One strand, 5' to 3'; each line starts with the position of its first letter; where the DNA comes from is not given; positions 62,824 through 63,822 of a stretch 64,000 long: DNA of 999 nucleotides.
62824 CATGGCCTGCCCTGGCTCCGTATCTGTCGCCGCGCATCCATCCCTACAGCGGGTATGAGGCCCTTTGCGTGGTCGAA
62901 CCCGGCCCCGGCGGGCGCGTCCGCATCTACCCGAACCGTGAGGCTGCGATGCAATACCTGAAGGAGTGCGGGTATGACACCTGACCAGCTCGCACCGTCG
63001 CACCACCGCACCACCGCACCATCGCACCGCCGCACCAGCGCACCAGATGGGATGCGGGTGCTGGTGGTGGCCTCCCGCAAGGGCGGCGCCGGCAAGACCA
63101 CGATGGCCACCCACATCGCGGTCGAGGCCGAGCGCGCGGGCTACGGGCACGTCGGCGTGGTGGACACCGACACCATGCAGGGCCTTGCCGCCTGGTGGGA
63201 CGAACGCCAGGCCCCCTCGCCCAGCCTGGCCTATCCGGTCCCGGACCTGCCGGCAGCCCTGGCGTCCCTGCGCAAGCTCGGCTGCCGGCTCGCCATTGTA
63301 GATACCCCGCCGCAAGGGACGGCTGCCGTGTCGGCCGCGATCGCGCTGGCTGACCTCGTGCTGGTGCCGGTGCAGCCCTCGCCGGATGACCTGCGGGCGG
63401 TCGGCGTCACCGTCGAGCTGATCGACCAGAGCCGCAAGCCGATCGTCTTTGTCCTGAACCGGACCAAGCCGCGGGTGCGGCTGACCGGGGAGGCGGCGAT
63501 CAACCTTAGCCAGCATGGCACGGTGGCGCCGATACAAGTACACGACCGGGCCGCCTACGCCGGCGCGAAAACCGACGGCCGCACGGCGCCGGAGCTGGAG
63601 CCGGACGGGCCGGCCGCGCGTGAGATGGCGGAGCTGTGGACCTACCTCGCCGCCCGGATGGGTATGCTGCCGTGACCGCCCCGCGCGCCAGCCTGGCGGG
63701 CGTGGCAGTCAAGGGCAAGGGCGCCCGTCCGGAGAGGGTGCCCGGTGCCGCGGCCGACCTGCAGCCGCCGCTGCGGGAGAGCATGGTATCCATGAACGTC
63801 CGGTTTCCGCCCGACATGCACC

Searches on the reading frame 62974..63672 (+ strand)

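Call 39: search_protein_families(library=pfam, max_evalue=0.001, proteins=[window:62974-63672:+])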
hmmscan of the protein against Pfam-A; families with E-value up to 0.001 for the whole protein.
window:62974-63672:+ (233 aa): 5 families
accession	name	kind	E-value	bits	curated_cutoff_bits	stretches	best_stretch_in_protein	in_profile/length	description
PF01656.29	CbiA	-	1.7e-09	38.1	25.4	1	30-184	1-105/125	CobQ/CobB/MinD/ParA nucleotide binding domain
PF13614.12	AAA_31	-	3.4e-09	37.3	27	1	27-67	1-40/177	AAA domain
PF09140.17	MipZ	-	2.6e-08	34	20.7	1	29-78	2-51/262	ATPase MipZ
PF07015.17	VirC1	-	1.3e-07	31.7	24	1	27-202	1-189/231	VirC1 protein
PF10609.15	ParA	-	4.3e-06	26.8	27.1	1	28-67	4-42/246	NUBPL iron-transfer P-loop NTPase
